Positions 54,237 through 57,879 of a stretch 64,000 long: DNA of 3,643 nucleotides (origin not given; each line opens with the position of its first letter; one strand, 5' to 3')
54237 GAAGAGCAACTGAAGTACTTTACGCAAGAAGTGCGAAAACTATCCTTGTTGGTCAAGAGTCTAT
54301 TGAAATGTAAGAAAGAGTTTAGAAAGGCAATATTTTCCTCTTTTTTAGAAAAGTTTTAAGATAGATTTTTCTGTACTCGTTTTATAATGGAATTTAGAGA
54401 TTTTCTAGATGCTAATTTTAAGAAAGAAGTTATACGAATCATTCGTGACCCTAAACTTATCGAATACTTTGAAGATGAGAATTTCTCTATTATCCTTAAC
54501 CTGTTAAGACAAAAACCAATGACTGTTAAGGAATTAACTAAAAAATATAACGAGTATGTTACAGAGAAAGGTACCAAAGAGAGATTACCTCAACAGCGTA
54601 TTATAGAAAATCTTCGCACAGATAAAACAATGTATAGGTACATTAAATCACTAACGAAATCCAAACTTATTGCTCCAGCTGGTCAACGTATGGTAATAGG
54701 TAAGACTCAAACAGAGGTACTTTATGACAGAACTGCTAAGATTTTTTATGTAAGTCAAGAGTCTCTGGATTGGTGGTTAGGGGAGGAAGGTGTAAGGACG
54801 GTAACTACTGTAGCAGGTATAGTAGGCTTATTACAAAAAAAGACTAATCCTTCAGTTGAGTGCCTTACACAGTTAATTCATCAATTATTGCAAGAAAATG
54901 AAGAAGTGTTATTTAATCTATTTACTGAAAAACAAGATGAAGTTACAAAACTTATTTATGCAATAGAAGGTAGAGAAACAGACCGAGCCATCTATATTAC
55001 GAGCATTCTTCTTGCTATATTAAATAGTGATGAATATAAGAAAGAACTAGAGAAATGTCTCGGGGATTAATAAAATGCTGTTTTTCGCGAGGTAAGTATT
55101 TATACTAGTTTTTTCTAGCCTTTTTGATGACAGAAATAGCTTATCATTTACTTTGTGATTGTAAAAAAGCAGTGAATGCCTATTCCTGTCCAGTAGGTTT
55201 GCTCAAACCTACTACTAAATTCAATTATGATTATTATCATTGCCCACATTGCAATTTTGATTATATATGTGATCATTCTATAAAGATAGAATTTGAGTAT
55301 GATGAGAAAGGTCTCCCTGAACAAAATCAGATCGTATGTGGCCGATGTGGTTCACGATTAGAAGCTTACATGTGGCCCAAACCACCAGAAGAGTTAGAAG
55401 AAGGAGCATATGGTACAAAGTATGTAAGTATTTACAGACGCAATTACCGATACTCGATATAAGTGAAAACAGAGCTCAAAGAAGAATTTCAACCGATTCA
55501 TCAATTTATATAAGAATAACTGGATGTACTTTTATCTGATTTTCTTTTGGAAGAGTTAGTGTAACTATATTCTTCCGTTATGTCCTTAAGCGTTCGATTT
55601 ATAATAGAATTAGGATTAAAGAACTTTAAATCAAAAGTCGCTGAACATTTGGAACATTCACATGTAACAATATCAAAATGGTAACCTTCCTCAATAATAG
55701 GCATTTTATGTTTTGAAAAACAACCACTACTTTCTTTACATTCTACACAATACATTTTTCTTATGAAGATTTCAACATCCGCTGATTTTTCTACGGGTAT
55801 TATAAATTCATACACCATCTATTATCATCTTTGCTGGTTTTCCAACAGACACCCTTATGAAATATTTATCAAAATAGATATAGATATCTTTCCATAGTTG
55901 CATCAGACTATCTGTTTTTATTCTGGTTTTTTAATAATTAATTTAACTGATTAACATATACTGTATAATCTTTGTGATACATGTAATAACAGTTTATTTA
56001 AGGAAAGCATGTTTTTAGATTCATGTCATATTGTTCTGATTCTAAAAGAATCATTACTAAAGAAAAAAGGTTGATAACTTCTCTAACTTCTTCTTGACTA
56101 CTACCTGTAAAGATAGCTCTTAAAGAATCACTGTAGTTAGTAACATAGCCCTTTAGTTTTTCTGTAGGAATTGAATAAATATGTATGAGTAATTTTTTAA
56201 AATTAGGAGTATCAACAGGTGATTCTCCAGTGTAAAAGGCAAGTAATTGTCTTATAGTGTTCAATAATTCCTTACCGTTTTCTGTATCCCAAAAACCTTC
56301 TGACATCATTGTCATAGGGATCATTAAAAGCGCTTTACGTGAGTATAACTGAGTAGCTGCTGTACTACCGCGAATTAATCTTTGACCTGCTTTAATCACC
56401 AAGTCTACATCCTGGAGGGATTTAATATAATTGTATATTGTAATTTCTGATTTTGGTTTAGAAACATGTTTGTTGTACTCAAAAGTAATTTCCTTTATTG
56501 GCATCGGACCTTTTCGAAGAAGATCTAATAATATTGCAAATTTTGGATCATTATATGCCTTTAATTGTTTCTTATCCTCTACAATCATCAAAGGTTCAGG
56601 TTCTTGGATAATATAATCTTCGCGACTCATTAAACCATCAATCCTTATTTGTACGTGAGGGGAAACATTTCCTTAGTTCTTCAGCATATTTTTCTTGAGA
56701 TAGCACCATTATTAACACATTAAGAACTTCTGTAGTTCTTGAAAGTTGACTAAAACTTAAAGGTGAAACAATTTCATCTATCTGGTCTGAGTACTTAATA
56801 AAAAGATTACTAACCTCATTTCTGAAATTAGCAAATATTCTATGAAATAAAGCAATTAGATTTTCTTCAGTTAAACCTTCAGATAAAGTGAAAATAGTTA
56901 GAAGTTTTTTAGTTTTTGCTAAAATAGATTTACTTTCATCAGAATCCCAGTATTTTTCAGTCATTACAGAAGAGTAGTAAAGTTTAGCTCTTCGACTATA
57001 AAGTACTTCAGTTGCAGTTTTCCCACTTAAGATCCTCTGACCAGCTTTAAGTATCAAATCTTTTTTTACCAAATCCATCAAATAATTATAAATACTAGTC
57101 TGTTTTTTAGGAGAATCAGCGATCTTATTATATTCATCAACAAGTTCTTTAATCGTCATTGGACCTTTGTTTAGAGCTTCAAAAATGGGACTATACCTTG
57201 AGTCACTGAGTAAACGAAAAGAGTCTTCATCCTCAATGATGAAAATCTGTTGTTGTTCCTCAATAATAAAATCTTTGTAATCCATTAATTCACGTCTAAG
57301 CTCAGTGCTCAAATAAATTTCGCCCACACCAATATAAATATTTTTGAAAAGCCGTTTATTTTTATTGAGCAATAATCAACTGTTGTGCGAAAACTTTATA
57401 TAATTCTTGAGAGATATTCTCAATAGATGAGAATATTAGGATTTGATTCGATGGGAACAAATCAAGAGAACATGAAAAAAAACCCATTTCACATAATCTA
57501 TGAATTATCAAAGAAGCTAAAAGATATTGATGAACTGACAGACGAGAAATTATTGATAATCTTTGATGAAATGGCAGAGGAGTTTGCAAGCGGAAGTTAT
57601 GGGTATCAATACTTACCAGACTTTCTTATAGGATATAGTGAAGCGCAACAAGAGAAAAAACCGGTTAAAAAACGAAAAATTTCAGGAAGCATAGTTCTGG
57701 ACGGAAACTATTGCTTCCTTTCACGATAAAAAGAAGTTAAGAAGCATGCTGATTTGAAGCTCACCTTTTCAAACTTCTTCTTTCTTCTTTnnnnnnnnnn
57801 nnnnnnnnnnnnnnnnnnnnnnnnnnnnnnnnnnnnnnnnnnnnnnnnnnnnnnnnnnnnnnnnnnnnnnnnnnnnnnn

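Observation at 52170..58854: Paralog island: five intact and one decayed copy of an uncharacterised winged-helix protein, each partnered with small ORFs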

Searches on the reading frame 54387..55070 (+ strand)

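Call 4: search_protein_families(library=pfam, proteins=[window:54387-55070:+], max_evalue=1)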
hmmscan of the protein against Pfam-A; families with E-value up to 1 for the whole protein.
window:54387-55070:+ (227 aa): 5 families
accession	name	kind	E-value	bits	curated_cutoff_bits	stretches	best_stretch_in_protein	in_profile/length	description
PF21476.4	PF0610-like_N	-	0.026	15.2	33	1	36-53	6-23/50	PF0610-like, N-terminal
PF24883.2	NPHP3_N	-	0.033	14.8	24.8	0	154-185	66-97/164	Nephrocystin 3, N-terminal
PF20292.4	MC7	-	0.064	13.8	27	0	33-60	16-43/69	ABC-three component (ABC-3C) system Middle Component 7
PF01022.26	HTH_5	-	0.071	13.4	22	1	35-52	6-23/47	Bacterial regulatory protein, arsR family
PF20264.4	DUF4784_N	-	0.088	13.6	24.2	1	164-207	25-68/107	DUF4784 N-terminal Ig-like domain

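Call 9: search_protein_families(library=ncbifam, proteins=[window:54387-55070:+], max_evalue=1)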
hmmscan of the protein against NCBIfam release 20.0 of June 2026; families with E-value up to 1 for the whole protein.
window:54387-55070:+ (227 aa): 2 families
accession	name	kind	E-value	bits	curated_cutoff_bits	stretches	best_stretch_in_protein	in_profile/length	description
NF005129.0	PRK06568.1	equivalog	0.094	12.6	252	1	147-189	55-97/164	F0F1 ATP synthase subunit B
TIGR01687.1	moaD_arch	subfamily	0.11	13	49.5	1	140-200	7-67/88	MoaD family protein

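Call 31: search_protein_families(library=padloc, proteins=[window:54387-55070:+], max_evalue=0.1)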
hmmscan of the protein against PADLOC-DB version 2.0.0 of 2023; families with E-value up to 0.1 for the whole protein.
window:54387-55070:+ (227 aa): 0 families

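Call 32: search_protein_families(library=phrogs, proteins=[window:54387-55070:+], max_evalue=0.1)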
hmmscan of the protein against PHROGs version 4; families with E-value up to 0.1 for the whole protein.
window:54387-55070:+ (227 aa): 1 family
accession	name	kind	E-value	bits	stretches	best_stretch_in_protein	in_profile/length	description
phrog_28227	-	unknown function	0.037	15.1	0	28-60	39-71/101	-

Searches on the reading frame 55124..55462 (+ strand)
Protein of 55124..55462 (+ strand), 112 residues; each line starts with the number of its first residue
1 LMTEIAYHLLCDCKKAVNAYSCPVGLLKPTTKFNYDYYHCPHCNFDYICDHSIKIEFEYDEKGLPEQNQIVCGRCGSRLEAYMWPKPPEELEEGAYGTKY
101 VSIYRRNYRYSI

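Call 4: search_protein_families(library=pfam, proteins=[window:55124-55462:+], max_evalue=1)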
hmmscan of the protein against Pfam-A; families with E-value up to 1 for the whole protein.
window:55124-55462:+ (112 aa): 6 families
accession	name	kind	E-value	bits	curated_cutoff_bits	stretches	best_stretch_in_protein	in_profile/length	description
PF14354.12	Lar_restr_allev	-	0.041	14.6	28.6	1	38-77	4-33/58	Restriction alleviation protein Lar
PF12760.12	Zn_ribbon_IS1595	-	0.066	13.6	25.4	0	68-82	17-30/46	Transposase zinc-ribbon domain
PF24292.1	DUF7479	-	0.073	13.6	27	0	30-50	23-43/60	Domain of unknown function (DUF7479)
PF14690.11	Zn_ribbon_ISL3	-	0.1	13.4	25.5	0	39-53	4-18/47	zinc-finger of transposase IS204/IS1001/IS1096/IS1165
PF08271.17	Zn_Ribbon_TF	-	0.11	12.5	29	1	39-80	2-30/43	TFIIB zinc-binding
PF05876.18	GpA_ATPase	-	0.45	10.6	25.6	1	37-84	194-238/247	Phage terminase large subunit gpA, ATPase domain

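Call 9: search_protein_families(library=ncbifam, proteins=[window:55124-55462:+], max_evalue=1)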
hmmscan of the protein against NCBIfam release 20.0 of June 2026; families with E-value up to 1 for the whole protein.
window:55124-55462:+ (112 aa): 2 families
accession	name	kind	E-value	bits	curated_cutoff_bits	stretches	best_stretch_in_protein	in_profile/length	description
NF011482.0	PRK14892.1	equivalog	0.0098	15.8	109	1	37-103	21-72/101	putative transcription elongation factor Elf1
NF045645.1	DVU_1557_fam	equivalog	0.28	11.4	60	0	30-49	23-42/60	DVU_1557 family redox protein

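Call 31: search_protein_families(library=padloc, proteins=[window:55124-55462:+], max_evalue=0.1)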
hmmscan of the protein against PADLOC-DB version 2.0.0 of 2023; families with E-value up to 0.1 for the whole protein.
window:55124-55462:+ (112 aa): 0 families

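Call 32: search_protein_families(library=phrogs, proteins=[window:55124-55462:+], max_evalue=0.1)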
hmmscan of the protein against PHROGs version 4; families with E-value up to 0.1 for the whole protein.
window:55124-55462:+ (112 aa): 1 family
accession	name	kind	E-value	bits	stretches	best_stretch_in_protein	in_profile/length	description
phrog_36455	-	unknown function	0.0012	20.1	1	26-84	7-62/104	-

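Call 52: find_homologous_proteins(query=A3, max_evalue=0.001)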
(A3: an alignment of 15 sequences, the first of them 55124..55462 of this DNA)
Query A3 (15 sequences) (112 aa, profile of the alignment): 27 proteins with E <= 0.001 among 829 candidates.
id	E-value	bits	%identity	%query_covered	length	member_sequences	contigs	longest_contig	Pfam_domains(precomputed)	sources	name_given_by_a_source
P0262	1.1e-56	207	80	96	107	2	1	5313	-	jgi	jgi:hypothetical protein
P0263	1.2e-56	207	88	96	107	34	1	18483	-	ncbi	-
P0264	7.6e-55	201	80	96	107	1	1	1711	-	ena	-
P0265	8.1e-55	201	77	96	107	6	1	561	-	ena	-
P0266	1.2e-54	201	84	96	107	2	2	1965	-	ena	-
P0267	1.4e-53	197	71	96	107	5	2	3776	-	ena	-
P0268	1.5e-53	197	76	96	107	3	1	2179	-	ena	-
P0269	5.4e-53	195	72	96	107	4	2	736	-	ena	-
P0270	1.2e-52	194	72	96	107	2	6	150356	-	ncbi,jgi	ncbi:MAG: hypothetical protein ACTSVO_04135 [Candidatus Heimdallarchaeaceae archaeon]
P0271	2.3e-52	193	71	96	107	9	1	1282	-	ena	-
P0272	4.5e-52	193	75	94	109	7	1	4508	-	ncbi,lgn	ncbi:MAG: hypothetical protein ACFFDS_07745 [Candidatus Thorarchaeota archaeon]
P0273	2.3e-51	190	69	96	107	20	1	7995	-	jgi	jgi:hypothetical protein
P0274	2.4e-51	190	71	96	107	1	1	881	-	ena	-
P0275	1.1e-50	188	68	96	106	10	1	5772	-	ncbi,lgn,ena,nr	ncbi:MAG: hypothetical protein H7641_10435 [Candidatus Heimdallarchaeota archaeon]|nr:hypothetical p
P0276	1.1e-50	188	74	91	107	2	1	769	-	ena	-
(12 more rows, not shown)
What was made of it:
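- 55127..55462 (+): C1, a Cys-rich protein of about 111 aa here (107 aa in relatives), probably zinc-binding, with 8 invariant Cys/His. The family is restricted to Heimdallarchaeia-type genomes (call 52).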

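Call 58: search_solved_structures(query=A4, max_evalue=10)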
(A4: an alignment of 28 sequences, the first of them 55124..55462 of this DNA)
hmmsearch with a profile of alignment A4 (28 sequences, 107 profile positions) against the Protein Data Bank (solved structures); distinct sequences matched with E-value up to 10: 21.
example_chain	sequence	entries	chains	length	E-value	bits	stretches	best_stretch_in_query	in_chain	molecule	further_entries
1x6h_A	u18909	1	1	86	0.2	15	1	35-82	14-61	Transcriptional repressor CTCF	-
1iiu_A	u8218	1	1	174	0.45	13.9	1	35-74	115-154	plasma retinol-binding protein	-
5yel_A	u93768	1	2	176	0.65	13.4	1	26-81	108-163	Transcriptional repressor CTCF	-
7y3l_A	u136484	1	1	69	0.74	13.2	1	25-76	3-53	Sal-like protein 3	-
2wq9_A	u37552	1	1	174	0.77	13.2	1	35-78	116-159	RETINOL-BINDING PROTEIN 4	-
3bsz_E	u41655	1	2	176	0.78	13.2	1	35-78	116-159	Plasma retinol-binding protein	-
2wr6_A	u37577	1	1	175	0.78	13.1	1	35-78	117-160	RETINOL-BINDING PROTEIN 4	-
2wqa_E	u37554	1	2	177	0.79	13.1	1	35-78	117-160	RETINOL-BINDING PROTEIN 4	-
1jyj_A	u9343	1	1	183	0.81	13.1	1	35-78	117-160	PLASMA RETINOL-BINDING PROTEIN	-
1brp_A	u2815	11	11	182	0.82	13.1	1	35-78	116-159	RETINOL BINDING PROTEIN | PLASMA RETINOL-BINDING PROTEIN PRECURSOR | Retinol-binding protein 4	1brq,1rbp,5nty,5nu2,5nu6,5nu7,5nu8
1jyd_A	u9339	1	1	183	0.83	13.1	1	35-78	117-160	PLASMA RETINOL-BINDING PROTEIN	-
6qba_A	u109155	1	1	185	0.85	13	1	35-78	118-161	Retinol-binding protein 4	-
1qab_E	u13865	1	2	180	1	12.8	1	35-75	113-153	PROTEIN (retinol binding protein)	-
4o9s_A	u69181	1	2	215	1.6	12.2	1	35-78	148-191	Retinol-binding protein 4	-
3fmz_A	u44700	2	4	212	1.9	11.9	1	35-78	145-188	Retinol-binding protein 4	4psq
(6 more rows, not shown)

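Call 61: predict_structure(alignment_id=A4)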
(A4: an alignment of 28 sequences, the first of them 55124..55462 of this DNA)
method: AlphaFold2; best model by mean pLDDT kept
length: 112 residues; sequences in the alignment: 28
mean_pLDDT: 58.9   pTM: 0.54
mean pLDDT of the five models: 58.9, 58.1, 57.8, 57.5, 55.6
residues with pLDDT >= 90: 0; 70-90: 40; 50-70: 27; < 50: 45
segments of 3 or more residues with pLDDT < 50: 1-4, 12-31, 93-112
pLDDT, mean of each block of 10 residues (from residue 1): 46 43 44 68 74 73 75 83 66 46 35 32
secondary structure, 60 per line:
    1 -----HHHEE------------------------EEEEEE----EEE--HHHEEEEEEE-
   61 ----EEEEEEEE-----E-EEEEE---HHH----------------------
elements in order: E35-40 E45-47 E53-59 E65-72 E80-84
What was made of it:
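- On Zinc-ribbon proteins (for C1 and C2): The AF2 model is poor (pLDDT 59, with a beta-rich core at 68-83, call 61).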

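Call 80: fold_search(model_id=the predicted structure, library=pdb)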
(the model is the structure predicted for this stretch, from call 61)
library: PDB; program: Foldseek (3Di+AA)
matches with E <= 10: 226; with E <= 0.001: 0
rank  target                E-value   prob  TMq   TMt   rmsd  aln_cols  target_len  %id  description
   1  7nuc                  1.6e-01  0.54  0.23  0.04   4.8        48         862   19  Crystal Structure of Neisseria gonorrhoeae LeuRS L550G mutant in Complex with ATP and L-leucinol (released 2022-08-31)
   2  5j6p_B                3.1e-01  0.30  0.25  0.27   9.9        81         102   15  Crystal Structure of Mis18(17-118) from Schizosaccharomyces pombe (released 2017-11-01)
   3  7wpi                  3.3e-01  0.87  0.32  0.08   4.1        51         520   10  Methionyl-tRNA synthetase from Staphylococcus aureus complexed with a phenylbenzimidazole inhibitor (released 2022-04-27)
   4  4v32_C                3.3e-01  0.23  0.19  0.21   8.8        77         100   13  Cereblon isoform 4 from Magnetospirillum gryphiswaldense in complex with Thalidomide, Y101F mutant (released 2014-12-17)
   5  5j6p_A                3.5e-01  0.35  0.26  0.28   9.8        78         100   15  Crystal Structure of Mis18(17-118) from Schizosaccharomyces pombe (released 2017-11-01)
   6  9l8v_A                4.0e-01  0.75  0.30  0.08   4.9        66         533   12  PyrN C-terminl domain in complex with L-glutamyl-sulfamoyl-adenosine (GSA) (released 2025-12-31)
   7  5gl7                  4.3e-01  0.60  0.30  0.07   4.6        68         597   15  Crystal structure of a truncated human cytosolic methionyl-tRNA synthetase (released 2017-07-12)
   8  4v2z_C                4.3e-01  0.20  0.19  0.21   8.8        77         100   13  Cereblon isoform 4 from Magnetospirillum gryphiswaldense in complex with Pomalidomide (released 2014-12-17)
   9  4eg7_B                4.6e-01  0.69  0.28  0.07   5.8        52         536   15  Trypanosoma brucei methionyl-tRNA synthetase in complex with inhibitor Chem 1331 (released 2012-09-12)
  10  4zt4_A                4.6e-01  0.38  0.22  0.05   6.8        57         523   16  Trypanosoma brucei methionyl-tRNA synthetase in complex with inhibitorN-(3,5-dichlorobenzyl)-2,2-difluoro-N'-(1H-imida (released 2016-05-04)
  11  9l8v_D                4.6e-01  0.35  0.25  0.06   8.6        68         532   18  PyrN C-terminl domain in complex with L-glutamyl-sulfamoyl-adenosine (GSA) (released 2025-12-31)
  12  4mvw_A                4.9e-01  0.38  0.22  0.05   6.9        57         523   16  Trypanosoma brucei methionyl-tRNA synthetase in complex with inhibitor 1-{3-[(3,5-dichlorobenzyl)amino]propyl}-3-thiop (released 2014-04-30)
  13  4mw1_A                4.9e-01  0.38  0.22  0.05   6.8        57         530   16  Trypanosoma brucei methionyl-tRNA synthetase in complex with inhibitor 1-{3-[(3-chloro-5-methoxybenzyl)amino]propyl}-3 (released 2014-04-30)
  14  4eg7_A                4.9e-01  0.38  0.22  0.05   6.8        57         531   16  Trypanosoma brucei methionyl-tRNA synthetase in complex with inhibitor Chem 1331 (released 2012-09-12)
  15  8ou7_C                4.9e-01  0.15  0.19  0.22  10.2        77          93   13  Cereblon isoform 4 in complex with novel Benzamide-Type Cereblon Binder 11d (released 2023-11-15)
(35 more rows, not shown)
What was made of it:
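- On Zinc-ribbon proteins (for C1 and C2): Foldseek gives nothing below E=0.16 (call 80).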

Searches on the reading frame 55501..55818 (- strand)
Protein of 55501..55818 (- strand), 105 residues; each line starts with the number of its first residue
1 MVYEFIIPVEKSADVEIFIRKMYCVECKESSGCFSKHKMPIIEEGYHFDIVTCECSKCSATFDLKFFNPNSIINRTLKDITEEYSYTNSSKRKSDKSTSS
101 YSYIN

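Call 4: search_protein_families(library=pfam, proteins=[window:55501-55818:-], max_evalue=1)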
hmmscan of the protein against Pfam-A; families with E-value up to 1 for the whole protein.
window:55501-55818:- (105 aa): 2 families
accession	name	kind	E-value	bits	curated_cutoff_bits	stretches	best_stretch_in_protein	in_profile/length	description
PF25232.1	DUF7848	-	0.33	11.6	24.5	1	5-35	13-43/80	Domain of unknown function (DUF7848)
PF05180.17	zf-DNL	-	0.83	10.1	27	1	27-62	6-38/64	DNL zinc finger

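Call 9: search_protein_families(library=ncbifam, proteins=[window:55501-55818:-], max_evalue=1)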
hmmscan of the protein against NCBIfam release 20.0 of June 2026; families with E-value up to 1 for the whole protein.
window:55501-55818:- (105 aa): 0 families

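Call 31: search_protein_families(library=padloc, proteins=[window:55501-55818:-], max_evalue=0.1)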
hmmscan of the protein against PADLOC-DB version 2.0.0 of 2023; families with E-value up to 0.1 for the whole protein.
window:55501-55818:- (105 aa): 0 families

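Call 32: search_protein_families(library=phrogs, proteins=[window:55501-55818:-], max_evalue=0.1)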
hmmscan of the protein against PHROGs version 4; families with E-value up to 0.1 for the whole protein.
window:55501-55818:- (105 aa): 0 families

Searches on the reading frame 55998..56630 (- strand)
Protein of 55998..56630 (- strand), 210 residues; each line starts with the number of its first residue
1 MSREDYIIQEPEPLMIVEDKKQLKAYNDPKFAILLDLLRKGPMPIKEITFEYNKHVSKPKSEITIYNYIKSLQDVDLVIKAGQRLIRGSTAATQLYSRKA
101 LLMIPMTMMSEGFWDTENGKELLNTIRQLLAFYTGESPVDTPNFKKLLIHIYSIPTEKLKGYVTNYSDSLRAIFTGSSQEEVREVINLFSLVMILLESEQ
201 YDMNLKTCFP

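Call 4: search_protein_families(library=pfam, proteins=[window:55998-56630:-], max_evalue=1)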
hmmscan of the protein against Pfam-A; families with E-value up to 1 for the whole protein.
window:55998-56630:- (210 aa): 1 family
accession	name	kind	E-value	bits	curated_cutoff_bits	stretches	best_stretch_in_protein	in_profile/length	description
PF01026.27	TatD_DNase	-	0.048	13.5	27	1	144-199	148-203/253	TatD related DNase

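Call 9: search_protein_families(library=ncbifam, proteins=[window:55998-56630:-], max_evalue=1)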
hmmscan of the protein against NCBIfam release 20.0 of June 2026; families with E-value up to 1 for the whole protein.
window:55998-56630:- (210 aa): 0 families

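Call 31: search_protein_families(library=padloc, proteins=[window:55998-56630:-], max_evalue=0.1)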
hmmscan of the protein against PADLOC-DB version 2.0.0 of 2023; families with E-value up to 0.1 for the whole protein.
window:55998-56630:- (210 aa): 0 families

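Call 32: search_protein_families(library=phrogs, proteins=[window:55998-56630:-], max_evalue=0.1)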
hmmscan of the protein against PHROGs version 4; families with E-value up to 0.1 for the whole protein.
window:55998-56630:- (210 aa): 0 families

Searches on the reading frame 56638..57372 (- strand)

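Call 4: search_protein_families(library=pfam, proteins=[window:56638-57372:-], max_evalue=1)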
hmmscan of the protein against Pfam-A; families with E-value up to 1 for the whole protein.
window:56638-57372:- (244 aa): 1 family
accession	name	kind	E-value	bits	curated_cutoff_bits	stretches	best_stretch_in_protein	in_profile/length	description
PF21100.3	MCM_C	-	0.0082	16.4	27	1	58-111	5-57/64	MCM protein C-terminal winged helix-turn-helix domain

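Call 9: search_protein_families(library=ncbifam, proteins=[window:56638-57372:-], max_evalue=1)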
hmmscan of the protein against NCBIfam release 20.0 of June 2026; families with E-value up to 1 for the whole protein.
window:56638-57372:- (244 aa): 0 families

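Call 31: search_protein_families(library=padloc, proteins=[window:56638-57372:-], max_evalue=0.1)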
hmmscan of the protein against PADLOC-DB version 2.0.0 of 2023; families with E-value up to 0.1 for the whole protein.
window:56638-57372:- (244 aa): 0 families

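Call 32: search_protein_families(library=phrogs, proteins=[window:56638-57372:-], max_evalue=0.1)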
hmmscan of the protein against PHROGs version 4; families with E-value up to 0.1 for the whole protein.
window:56638-57372:- (244 aa): 0 families

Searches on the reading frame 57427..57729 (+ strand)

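Call 4: search_protein_families(library=pfam, proteins=[window:57427-57729:+], max_evalue=1)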
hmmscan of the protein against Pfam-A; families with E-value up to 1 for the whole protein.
window:57427-57729:+ (100 aa): 1 family
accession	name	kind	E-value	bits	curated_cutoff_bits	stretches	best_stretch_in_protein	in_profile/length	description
PF10475.15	Vps54_N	-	0.045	13.5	27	1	19-59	161-201/291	Vacuolar-sorting protein 54, of GARP complex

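Call 9: search_protein_families(library=ncbifam, proteins=[window:57427-57729:+], max_evalue=1)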
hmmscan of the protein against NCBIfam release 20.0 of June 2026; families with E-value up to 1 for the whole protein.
window:57427-57729:+ (100 aa): 1 family
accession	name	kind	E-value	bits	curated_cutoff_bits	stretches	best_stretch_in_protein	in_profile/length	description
NF001379.0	PRK00279.1-1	equivalog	0.094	12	268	1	21-88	133-201/216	adenylate kinase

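Call 31: search_protein_families(library=padloc, proteins=[window:57427-57729:+], max_evalue=0.1)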
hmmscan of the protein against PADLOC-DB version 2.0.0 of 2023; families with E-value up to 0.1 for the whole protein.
window:57427-57729:+ (100 aa): 0 families

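Call 32: search_protein_families(library=phrogs, proteins=[window:57427-57729:+], max_evalue=0.1)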
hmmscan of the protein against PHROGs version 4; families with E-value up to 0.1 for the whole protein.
window:57427-57729:+ (100 aa): 1 family
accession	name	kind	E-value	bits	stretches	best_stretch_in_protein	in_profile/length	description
phrog_2205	-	DNA, RNA and nucleotide metabolism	0.084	13.2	1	24-90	39-106/183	Mu Gam-like end protection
